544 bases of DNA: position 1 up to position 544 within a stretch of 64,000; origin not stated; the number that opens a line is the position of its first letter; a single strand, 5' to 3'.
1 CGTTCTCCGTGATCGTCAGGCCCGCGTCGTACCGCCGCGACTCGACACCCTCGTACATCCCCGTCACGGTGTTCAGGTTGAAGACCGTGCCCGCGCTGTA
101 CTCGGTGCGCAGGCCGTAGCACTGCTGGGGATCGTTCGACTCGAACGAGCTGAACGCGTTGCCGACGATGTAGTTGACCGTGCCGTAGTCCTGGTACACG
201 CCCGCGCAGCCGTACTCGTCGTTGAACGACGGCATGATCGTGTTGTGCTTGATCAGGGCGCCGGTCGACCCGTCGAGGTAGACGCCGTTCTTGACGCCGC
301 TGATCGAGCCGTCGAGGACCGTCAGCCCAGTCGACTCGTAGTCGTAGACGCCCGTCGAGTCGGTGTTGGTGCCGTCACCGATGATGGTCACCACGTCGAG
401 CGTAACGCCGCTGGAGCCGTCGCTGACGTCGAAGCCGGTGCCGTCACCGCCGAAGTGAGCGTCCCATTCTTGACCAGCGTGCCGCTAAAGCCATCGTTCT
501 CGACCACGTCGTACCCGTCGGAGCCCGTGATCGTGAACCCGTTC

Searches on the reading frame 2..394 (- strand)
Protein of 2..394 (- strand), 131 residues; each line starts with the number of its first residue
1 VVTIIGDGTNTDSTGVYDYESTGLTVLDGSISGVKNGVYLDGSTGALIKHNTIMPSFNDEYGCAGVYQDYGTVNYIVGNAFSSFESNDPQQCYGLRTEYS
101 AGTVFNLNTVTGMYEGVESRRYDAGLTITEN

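Call 49: search_protein_families(library=pfam, alignment_id=A5, max_evalue=0.00001)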
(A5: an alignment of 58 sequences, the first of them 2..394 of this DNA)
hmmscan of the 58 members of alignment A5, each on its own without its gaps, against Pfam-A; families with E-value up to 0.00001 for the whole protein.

A. member 1, window:2-394:- (131 aa): 0 families

B. families by the number of members that match (of 58 scanned): 96 families (the first 25 are shown)
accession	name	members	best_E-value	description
PF09678.15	Caa3_CtaG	3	3.5e-32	Cytochrome c oxidase caa3 assembly factor (Caa3_CtaG)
PF00583.31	Acetyltransf_1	3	2e-19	Acetyltransferase (GNAT) family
PF08241.18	Methyltransf_11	3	1.9e-18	Methyltransferase domain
PF13649.12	Methyltransf_25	3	2e-17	Methyltransferase domain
PF08242.18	Methyltransf_12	3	3e-12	Methyltransferase domain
PF00291.31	PALP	2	2.5e-56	Pyridoxal-phosphate dependent enzyme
PF13847.12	Methyltransf_31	2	1e-16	Methyltransferase domain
PF13508.13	Acetyltransf_7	2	1.2e-12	Acetyltransferase (GNAT) domain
PF13489.12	Methyltransf_23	2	1.3e-08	Methyltransferase domain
PF13673.13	Acetyltransf_10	2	5.7e-08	Acetyltransferase (GNAT) domain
PF01039.27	Carboxyl_trans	1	1.9e-142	Carboxyl transferase domain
PF01425.27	Amidase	1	5.5e-113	Amidase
PF00883.26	Peptidase_M17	1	1.2e-93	Cytosol aminopeptidase family, catalytic domain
PF03308.22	MeaB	1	4.5e-83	Methylmalonyl Co-A mutase-associated GTPase MeaB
PF01409.25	tRNA-synt_2d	1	1.6e-82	tRNA synthetases class II core domain (F)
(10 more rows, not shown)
